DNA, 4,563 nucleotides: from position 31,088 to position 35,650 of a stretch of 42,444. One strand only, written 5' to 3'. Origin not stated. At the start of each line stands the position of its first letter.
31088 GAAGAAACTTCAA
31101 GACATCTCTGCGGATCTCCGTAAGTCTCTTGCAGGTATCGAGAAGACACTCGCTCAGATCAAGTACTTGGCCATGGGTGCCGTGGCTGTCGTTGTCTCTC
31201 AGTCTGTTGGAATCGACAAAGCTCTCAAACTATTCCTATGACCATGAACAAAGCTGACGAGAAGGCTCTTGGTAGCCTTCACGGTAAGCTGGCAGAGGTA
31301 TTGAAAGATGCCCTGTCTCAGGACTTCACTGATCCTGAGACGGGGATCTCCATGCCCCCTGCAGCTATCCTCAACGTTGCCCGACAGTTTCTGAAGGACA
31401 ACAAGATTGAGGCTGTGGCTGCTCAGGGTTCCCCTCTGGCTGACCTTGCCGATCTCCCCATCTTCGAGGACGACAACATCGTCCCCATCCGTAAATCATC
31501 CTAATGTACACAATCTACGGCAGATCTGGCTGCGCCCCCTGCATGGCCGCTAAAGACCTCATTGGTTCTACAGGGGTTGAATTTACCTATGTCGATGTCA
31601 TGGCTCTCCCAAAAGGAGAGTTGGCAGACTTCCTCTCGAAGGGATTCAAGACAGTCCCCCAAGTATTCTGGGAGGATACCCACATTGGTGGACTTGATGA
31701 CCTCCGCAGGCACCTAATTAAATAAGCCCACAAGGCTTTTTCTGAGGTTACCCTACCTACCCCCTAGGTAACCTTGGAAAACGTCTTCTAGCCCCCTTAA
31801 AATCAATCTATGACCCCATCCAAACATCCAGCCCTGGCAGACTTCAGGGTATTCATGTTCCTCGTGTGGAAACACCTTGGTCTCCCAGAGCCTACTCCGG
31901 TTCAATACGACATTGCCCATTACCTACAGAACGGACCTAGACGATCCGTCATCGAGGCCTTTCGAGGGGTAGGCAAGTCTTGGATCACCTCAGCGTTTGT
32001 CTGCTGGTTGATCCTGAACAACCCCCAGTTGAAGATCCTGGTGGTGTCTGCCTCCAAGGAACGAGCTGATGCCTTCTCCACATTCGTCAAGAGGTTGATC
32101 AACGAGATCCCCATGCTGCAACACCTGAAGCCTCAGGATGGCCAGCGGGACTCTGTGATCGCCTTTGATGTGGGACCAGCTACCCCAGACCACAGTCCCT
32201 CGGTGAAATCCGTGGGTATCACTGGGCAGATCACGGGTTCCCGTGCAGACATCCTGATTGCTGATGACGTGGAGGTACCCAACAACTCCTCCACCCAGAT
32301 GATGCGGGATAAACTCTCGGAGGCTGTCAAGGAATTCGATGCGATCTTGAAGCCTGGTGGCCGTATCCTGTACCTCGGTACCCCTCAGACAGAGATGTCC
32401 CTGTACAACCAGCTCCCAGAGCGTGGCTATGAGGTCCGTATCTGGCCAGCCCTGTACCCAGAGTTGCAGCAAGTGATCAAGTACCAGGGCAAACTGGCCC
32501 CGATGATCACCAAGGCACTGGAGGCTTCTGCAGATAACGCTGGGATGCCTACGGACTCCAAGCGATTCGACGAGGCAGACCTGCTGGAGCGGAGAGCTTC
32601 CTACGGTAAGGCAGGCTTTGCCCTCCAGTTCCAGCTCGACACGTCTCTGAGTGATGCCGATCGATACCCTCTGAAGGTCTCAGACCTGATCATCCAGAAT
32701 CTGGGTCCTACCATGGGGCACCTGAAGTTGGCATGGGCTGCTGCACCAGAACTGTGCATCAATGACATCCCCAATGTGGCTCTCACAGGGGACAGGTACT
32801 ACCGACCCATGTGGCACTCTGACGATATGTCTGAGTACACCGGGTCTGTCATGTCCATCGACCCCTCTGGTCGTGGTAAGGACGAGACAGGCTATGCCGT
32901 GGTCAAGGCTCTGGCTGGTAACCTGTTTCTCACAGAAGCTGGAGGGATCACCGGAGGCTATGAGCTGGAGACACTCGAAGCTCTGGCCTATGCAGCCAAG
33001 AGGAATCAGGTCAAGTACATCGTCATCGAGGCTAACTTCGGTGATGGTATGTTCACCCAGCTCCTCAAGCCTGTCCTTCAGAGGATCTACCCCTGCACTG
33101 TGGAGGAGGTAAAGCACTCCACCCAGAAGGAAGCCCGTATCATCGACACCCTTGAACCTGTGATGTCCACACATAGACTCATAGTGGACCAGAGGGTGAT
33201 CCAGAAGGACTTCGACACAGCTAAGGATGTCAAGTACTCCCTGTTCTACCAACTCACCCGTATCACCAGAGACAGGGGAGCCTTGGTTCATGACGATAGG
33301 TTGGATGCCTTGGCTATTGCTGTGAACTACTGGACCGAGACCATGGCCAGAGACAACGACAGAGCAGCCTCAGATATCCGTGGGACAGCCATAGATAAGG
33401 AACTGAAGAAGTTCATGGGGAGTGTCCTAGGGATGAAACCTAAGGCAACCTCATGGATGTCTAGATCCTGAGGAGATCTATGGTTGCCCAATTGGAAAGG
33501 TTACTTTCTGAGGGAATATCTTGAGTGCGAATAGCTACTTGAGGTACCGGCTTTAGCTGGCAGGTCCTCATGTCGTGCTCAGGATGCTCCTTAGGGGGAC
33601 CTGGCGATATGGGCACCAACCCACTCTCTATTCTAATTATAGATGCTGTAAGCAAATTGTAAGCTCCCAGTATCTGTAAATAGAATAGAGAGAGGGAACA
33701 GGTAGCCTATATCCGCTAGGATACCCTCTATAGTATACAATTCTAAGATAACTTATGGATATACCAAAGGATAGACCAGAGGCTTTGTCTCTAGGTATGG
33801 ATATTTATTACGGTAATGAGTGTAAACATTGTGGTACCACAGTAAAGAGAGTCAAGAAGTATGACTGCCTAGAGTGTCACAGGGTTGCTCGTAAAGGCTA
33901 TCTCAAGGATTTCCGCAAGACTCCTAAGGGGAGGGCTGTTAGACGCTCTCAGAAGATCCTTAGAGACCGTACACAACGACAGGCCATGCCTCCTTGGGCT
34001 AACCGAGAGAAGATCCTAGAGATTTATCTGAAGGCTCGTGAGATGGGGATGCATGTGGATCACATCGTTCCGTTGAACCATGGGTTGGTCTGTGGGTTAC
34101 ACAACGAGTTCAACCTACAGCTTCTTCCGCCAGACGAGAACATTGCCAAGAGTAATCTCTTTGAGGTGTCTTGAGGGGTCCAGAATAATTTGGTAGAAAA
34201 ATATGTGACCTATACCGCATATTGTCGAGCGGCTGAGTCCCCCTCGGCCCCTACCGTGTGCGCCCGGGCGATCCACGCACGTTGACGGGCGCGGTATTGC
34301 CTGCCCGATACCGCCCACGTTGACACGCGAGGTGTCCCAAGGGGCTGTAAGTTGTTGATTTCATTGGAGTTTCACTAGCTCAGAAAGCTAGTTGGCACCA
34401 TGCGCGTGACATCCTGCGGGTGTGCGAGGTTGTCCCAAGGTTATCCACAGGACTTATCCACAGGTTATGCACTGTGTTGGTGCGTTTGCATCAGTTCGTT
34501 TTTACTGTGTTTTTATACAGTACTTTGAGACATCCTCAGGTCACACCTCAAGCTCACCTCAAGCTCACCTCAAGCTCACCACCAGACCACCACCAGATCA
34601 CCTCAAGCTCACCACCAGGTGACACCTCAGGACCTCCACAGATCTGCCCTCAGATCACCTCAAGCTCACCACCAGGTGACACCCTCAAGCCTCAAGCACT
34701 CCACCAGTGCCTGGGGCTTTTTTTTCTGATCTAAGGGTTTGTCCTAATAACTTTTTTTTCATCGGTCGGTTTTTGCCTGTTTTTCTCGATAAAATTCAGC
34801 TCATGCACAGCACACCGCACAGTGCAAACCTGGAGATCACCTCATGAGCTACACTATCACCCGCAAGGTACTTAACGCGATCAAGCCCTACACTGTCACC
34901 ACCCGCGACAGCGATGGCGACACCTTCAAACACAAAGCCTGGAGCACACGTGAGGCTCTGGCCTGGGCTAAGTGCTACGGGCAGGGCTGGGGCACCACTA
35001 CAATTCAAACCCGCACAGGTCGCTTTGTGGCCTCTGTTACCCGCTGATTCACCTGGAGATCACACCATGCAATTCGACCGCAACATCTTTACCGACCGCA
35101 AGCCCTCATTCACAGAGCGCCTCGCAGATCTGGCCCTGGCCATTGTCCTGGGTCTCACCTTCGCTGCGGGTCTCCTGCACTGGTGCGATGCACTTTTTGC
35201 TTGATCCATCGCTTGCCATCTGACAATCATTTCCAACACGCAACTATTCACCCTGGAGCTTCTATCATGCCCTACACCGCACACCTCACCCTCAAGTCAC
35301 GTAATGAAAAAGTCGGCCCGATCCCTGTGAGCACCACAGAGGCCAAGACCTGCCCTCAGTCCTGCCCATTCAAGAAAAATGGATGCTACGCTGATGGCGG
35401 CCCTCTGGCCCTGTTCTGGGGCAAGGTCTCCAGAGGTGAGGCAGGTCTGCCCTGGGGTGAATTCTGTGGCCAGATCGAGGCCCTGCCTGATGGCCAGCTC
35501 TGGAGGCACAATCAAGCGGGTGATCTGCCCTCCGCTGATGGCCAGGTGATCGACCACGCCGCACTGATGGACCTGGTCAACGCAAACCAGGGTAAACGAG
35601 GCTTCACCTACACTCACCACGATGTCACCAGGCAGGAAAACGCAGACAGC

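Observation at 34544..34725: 11-bp phased tandem array carrying the 16S rRNA 3'-end sequence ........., closed by a terminator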

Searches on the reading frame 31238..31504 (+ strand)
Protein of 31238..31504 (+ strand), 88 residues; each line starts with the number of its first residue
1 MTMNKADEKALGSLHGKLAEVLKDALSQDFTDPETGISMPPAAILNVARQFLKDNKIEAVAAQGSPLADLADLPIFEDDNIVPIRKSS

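Call 77: search_protein_families(library=pfam, proteins=[window:31238-31504:+], max_evalue=0.001)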
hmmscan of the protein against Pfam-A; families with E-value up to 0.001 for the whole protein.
window:31238-31504:+ (88 aa): 1 family
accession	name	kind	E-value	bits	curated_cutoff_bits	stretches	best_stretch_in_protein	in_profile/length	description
PF11123.14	DNA_Packaging_2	-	2.1e-18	66.6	27.5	1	6-72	1-59/79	DNA packaging protein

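Call 78: search_solved_structures(query=window:31238-31501:+, max_evalue=1)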
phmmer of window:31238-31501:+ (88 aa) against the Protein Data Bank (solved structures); distinct sequences matched with E-value up to 1: 1.
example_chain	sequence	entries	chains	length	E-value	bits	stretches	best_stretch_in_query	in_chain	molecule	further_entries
9deg_A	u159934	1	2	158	0.33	14.5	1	11-37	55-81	Win1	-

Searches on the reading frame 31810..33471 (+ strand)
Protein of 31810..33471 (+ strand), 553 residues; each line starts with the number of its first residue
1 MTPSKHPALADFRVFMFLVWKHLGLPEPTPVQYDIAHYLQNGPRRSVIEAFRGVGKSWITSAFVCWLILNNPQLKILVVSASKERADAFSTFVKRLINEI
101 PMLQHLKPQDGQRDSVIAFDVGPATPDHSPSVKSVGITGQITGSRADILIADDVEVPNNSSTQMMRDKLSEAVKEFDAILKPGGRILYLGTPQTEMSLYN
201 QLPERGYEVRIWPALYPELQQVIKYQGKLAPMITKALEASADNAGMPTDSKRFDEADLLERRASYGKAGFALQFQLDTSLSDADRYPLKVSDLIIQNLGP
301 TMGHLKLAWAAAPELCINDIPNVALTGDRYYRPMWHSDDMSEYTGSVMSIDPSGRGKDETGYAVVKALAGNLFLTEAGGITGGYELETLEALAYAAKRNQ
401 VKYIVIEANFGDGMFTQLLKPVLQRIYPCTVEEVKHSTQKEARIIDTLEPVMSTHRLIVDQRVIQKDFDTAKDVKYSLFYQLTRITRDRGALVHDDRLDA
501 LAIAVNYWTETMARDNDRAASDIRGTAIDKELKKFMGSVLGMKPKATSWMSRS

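Call 8: search_dna_similar(query=window:31810-33471:+, collection=phages, mode=protein, max_rows=25)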
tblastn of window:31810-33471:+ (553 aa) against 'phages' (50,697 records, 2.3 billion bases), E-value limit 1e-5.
Records with a match: 2812; places in all: 2833; records where one place covers at least 80% of the query: 2653.
Best place of each record, by identity: 60-80% 19; <60% 2793.
By first word of the organism name: Klebsiella 704; Escherichia 365; Pseudomonas 345; Acinetobacter 171; Vibrio 162; Salmonella 113; Yersinia 95; Pectobacterium 85; Ralstonia 54; Aeromonas 47; and 83 more.
By host as written in the record: - 406; Klebsiella pneumoniae 378; Escherichia coli 125; Acinetobacter baumannii 60; Pseudomonas putida KT2440 and Paw85 53; Pseudomonas aeruginosa 49; Yersinia pestis 38; Vibrio cholerae 33; and 718 more.
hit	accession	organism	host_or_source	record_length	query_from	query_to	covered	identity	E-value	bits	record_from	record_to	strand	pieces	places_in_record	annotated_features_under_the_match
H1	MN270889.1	Ralstonia phage P-PSG-11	Ralstonia solanacearum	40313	5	553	99%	77.5%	0e+0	863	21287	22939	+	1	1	terminase large subunit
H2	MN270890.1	Ralstonia phage P-PSG-11-1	Ralstonia solanacearum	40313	5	553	99%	77.5%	0e+0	863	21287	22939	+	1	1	terminase large subunit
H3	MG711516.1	Ralstonia phage RsoP1EGY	Ralstonia solanacearum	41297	1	551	100%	75.7%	0e+0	850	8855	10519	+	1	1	putative terminase protein large subunit | hypothetical protein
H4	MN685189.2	Ralstonia phage vRsoP-WF2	environmental water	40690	1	551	100%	75.7%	0e+0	850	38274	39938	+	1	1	terminase large subunit | hypothetical protein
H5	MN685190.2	Ralstonia phage vRsoP-WM2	environmental water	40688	1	551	100%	75.7%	0e+0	850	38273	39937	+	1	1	terminase large subunit | hypothetical protein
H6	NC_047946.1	Ralstonia phage RsoP1EGY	Ralstonia solanacearum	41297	1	551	100%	75.7%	0e+0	850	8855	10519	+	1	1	terminase large subunit | endonuclease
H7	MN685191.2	Ralstonia phage vRsoP-WR2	environmental water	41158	1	551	100%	75.7%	0e+0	850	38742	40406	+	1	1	terminase large subunit | hypothetical protein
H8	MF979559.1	Ralstonia phage DU_RP_I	Ralstonia solanacearum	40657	1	551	100%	75.7%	0e+0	850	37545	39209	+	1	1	DNA maturase B | hypothetical protein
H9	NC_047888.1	Ralstonia phage DU_RP_I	Ralstonia solanacearum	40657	1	551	100%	75.7%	0e+0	850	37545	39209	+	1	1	terminase large subunit | endonuclease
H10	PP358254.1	Ralstonia phage PY04L1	Ralstonia solanacearum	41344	16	551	97%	75.2%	0e+0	822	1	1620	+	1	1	terminase large subunit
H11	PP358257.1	Ralstonia phage PY065YO380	Ralstonia solanacearum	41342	16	551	97%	75.2%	0e+0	822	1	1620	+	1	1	terminase large subunit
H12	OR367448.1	Ralstonia phage BOESR1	Ralstonia pseudosolanacearum (NCPPB ...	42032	1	551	100%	70.2%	0e+0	819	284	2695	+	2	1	terminase large subunit (x2) | homing endonuclease | endonuclease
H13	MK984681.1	Bordetella phage vB_BbrP_BB8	Bordetella bronchiseptica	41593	2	551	99%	68.1%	0e+0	772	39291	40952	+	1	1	DNA maturase B | hypothetical protein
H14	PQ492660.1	Limnohabitans phage YIMV22061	Limnohabitans sp. YIMB22184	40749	6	541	97%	68.2%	0e+0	767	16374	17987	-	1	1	terminase large subunit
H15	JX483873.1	Rhizobium phage RHEph01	Rhizobium etli Brasil5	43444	1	551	100%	63.5%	0e+0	696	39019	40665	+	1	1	putative terminase protein large subunit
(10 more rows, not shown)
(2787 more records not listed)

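Call 11: get_annotated_region(hit=H4, flank=3000)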
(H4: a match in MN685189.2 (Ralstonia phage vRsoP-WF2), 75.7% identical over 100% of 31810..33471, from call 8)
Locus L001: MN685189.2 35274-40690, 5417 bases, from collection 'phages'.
description: Ralstonia phage vRsoP-WF2, complete genome.
organism: Ralstonia phage vRsoP-WF2 (NCBI taxid 2675210)
taxonomy: Viruses; Duplodnaviria; Heunggongvirae; Uroviricota; Caudoviricetes; Autographiviridae; Gyeongsanvirus; Gyeongsanvirus RsoP1EGY
host: -; source: environmental water; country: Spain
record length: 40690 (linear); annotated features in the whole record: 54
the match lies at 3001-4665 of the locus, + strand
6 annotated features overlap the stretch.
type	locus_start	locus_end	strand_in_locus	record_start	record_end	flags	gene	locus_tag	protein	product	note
CDS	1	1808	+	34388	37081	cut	-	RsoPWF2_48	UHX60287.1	tail fiber protein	Phage tail fibre protein, pectin_lyase fold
CDS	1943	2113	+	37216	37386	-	-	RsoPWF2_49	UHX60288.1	hypothetical protein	-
CDS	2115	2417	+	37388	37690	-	-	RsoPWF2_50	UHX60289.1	terminase small subunit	-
CDS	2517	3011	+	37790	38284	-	-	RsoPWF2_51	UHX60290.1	hypothetical protein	-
CDS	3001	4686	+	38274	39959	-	-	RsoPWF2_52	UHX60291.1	terminase large subunit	-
repeat_region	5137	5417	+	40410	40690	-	-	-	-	-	redundant terminal repeat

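Call 15: find_related_loci(query=window:31810-33471:+, collection=viral_contigs, flank=4000)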
Query window:31810-33471:+ (553 aa) in viral_contigs; peptide patterns used: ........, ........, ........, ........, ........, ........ (x = any residue, [..] = any of these).
587 stretches matched a pattern; 584 encode a relative of the query (tblastn E <= 1e-3); the best 80 are kept; 80 distinct loci.
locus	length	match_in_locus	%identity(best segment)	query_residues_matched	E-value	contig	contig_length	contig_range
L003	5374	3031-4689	96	1-553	0e+0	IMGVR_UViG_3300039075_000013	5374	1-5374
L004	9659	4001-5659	95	1-553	0e+0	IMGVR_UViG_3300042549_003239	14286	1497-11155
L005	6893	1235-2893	93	1-553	0e+0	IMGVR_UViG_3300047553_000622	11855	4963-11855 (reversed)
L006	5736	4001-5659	93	1-553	0e+0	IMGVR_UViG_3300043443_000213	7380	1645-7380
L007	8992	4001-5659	93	1-553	0e+0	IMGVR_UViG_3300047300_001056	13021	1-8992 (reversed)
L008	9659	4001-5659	92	1-553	0e+0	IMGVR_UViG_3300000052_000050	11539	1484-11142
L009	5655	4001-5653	90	1-551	0e+0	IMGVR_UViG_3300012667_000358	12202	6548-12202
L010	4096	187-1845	89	1-553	0e+0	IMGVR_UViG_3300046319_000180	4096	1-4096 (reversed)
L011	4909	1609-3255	88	5-553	0e+0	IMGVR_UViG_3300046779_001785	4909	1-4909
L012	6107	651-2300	88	1-550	0e+0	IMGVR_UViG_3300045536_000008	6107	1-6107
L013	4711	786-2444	89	1-553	0e+0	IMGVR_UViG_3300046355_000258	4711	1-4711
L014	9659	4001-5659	89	1-553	0e+0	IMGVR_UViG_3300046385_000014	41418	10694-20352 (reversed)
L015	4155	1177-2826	88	1-550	0e+0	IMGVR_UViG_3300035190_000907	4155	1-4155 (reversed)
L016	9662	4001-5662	87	1-553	0e+0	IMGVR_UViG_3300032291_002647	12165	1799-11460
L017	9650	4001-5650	89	5-553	0e+0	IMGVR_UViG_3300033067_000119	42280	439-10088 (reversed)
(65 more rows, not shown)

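Call 63: find_related_loci(query=window:31810-33471:+, collection=genome_contigs, flank=3000)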
Query window:31810-33471:+ (553 aa) in genome_contigs; peptide patterns used: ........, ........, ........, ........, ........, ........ (x = any residue, [..] = any of these).
83 stretches matched a pattern; 47 encode a relative of the query (tblastn E <= 1e-3); 47 distinct loci.
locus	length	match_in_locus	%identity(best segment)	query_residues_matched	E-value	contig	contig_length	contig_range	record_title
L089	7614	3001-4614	65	9-541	0e+0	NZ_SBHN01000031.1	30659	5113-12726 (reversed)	Telmatospirillum sp. J64-1 Scaffold31, whole genome shotgun sequence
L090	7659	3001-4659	64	9-550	0e+0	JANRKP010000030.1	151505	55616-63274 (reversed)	MAG: Candidatus Melainabacteria bacterium isolate bins.493 k141_4622164, whole genome shotgun sequence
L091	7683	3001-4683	62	1-550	0e+0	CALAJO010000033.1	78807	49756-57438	MAG: uncultured cyanobacterium isolate N1_Bin_METABAT__280_1 genome assembly, contig: c_000000769463, whole genome shotg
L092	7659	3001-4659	63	9-550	0e+0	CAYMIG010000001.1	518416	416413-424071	MAG TPA_asm: uncultured Vampirovibrionales bacterium isolate SRP290908_co2_77 genome assembly, contig: NODE_7_length_518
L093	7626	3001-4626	62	7-549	0e+0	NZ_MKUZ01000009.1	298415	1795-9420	MAG: Devosia sp. 66-22 SCNpilot_expt_1000_bf_scaffold_212, whole genome shotgun sequence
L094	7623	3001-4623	61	7-541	0e+0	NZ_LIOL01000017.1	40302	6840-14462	Chelatococcus sambhunathii strain DSM 18167 DSM_18167_17, whole genome shotgun sequence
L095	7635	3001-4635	58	5-550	0e+0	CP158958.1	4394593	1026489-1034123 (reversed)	Stenotrophomonas maltophilia strain STE2 chromosome, complete genome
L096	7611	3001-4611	58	11-546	0e+0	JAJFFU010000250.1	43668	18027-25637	MAG: Parvularculaceae bacterium isolate OFTM115 OFTM115_249, whole genome shotgun sequence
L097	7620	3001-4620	59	9-541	0e+0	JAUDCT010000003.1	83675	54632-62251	Desulfovibrio piger strain ET209 ET209_scaffold_3, whole genome shotgun sequence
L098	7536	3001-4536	60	8-515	0e+0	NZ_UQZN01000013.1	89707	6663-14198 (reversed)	Uncultured Phascolarctobacterium sp. isolate UMGS791, whole genome shotgun sequence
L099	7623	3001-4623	55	10-547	0e+0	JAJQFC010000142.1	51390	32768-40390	MAG: Planctomycetaceae bacterium isolate MI.B8_8 NODE_98_length_51390_cov_7.907996, whole genome shotgun sequence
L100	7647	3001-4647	62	1-551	0e+0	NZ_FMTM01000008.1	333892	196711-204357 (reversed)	Rhizobium mongolense subsp. loessense strain CGMCC 1.3401, whole genome shotgun sequence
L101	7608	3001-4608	56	8-542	0e+0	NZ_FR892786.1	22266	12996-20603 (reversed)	Phascolarctobacterium succinatutens CAG:287, whole genome shotgun sequence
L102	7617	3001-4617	56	8-545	0e+0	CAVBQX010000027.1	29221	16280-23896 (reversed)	Segatella copri isolate H07663-L1_cleanbin_000002 genome assembly, contig: Spades_H07663-L1_contig_960, whole genome sho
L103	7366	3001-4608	55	8-542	0e+0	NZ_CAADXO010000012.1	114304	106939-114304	MAG: uncultured Phascolarctobacterium sp. isolate HGM14019, whole genome shotgun sequence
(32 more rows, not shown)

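Call 73: get_annotated_region(hit=H14, flank=2500)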
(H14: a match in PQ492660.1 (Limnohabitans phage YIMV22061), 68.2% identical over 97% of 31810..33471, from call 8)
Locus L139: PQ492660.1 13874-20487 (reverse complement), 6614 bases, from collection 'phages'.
description: Limnohabitans phage YIMV22061, complete genome.
organism: Limnohabitans phage YIMV22061 (NCBI taxid 3390366)
taxonomy: Viruses; Duplodnaviria; Heunggongvirae; Uroviricota; Caudoviricetes; Autographiviridae
host: Limnohabitans sp. YIMB22184; source: freshwater; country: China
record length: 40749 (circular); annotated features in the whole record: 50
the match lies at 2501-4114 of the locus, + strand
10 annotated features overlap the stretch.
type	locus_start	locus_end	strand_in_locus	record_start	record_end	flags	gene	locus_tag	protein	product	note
CDS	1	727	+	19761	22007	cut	-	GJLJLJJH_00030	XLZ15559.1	hypothetical protein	-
CDS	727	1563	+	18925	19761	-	-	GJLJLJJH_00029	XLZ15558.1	hypothetical protein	-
CDS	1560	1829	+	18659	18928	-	-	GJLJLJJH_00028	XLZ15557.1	hypothetical protein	-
CDS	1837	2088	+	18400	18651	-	-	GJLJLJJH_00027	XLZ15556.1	hypothetical protein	-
CDS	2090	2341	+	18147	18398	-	-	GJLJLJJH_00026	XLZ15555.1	hypothetical protein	-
CDS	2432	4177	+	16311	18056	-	-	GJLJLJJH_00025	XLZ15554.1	terminase large subunit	gp19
CDS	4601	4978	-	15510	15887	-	-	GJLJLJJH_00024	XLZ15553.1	hypothetical protein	-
CDS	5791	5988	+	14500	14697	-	-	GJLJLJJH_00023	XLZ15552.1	hypothetical protein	-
CDS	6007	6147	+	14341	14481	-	-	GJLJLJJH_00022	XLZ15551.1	hypothetical protein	-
CDS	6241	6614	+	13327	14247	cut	-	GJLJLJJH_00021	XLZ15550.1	hypothetical protein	-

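Call 77: search_protein_families(library=pfam, proteins=[window:31810-33471:+], max_evalue=0.001)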
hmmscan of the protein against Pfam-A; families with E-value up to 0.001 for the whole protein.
window:31810-33471:+ (553 aa): 2 families
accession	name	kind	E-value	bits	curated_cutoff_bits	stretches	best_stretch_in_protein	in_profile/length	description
PF22530.2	Terminase-T7_RNaseH-like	-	8.7e-40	135.8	27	1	350-457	1-108/108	Terminase Bacteriophage T7, Ribonuclease H-like domain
PF03237.21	Terminase_6N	-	0.00012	22.2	22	1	52-168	6-120/215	Terminase large subunit, T4likevirus-type, N-terminal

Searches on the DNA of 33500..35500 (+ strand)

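Call 4: search_dna_similar(query=window:34150-34900:+, collection=phages, mode=distant, max_rows=30)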
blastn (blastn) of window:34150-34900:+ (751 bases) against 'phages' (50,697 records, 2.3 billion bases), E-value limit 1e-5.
No match.

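Call 10: search_rna_families(source=window, start=33500, end=35500, threshold=evalue, max_evalue=1)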
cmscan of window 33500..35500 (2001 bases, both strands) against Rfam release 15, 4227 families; matches with E-value up to 1: 2.
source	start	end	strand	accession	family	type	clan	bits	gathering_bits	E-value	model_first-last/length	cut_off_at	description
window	33624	33692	-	RF03180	mir-3126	Gene; miRNA;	-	24.6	80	0.097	1-74/74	no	mir-3126 microRNA precursor family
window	34674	34724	+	RF02399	NsiR1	Gene; sRNA;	-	19.8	39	0.68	1-60/60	no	Nitrogen stress-induced RNA 1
